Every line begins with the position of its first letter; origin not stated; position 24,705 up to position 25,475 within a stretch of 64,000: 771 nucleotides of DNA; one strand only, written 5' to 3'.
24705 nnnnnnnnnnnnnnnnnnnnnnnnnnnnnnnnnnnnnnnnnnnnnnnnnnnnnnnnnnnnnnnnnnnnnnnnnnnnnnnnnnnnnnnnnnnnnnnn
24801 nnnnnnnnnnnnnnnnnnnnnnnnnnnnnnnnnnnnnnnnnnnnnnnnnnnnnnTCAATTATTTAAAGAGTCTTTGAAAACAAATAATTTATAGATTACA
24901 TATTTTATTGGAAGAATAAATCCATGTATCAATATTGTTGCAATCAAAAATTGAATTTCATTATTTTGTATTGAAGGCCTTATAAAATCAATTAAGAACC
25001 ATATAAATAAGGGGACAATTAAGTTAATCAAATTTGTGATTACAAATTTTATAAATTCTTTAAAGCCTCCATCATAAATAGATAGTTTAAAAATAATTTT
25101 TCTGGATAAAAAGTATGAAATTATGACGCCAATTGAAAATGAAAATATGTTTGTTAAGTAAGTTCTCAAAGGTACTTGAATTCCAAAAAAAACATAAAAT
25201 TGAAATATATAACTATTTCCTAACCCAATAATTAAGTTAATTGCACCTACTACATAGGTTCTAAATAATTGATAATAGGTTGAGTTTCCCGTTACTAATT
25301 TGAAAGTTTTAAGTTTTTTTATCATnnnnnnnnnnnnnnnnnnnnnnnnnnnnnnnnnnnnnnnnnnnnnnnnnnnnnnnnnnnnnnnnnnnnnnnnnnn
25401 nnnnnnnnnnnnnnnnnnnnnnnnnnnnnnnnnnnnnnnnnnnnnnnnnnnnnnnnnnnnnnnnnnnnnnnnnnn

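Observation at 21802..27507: Gtr-like three-component glycosylation module (GT2, GtrA, large GT-C membrane protein) adjacent to pmm and a PGI/PMI isomerase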

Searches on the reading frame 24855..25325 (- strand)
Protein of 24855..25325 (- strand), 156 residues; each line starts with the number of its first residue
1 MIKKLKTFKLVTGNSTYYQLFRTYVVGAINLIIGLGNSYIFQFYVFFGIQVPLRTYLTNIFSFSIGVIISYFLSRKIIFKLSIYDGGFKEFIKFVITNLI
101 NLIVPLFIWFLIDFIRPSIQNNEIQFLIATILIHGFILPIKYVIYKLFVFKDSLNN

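Call 4: search_protein_families(library=pfam, proteins=[window:24855-25325:-], max_evalue=0.01)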
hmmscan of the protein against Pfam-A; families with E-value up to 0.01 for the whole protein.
window:24855-25325:- (156 aa): 1 family
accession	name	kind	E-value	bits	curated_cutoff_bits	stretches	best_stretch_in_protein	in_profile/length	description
PF04138.20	GtrA_DPMS_TM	-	8.2e-10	39.4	26.1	1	25-150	4-117/117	GtrA/DPMS, transmembrane domain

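Call 5: search_protein_families(library=ncbifam, proteins=[window:24855-25325:-], max_evalue=0.01)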
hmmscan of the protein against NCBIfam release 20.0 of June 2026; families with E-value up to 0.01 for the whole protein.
window:24855-25325:- (156 aa): 0 families
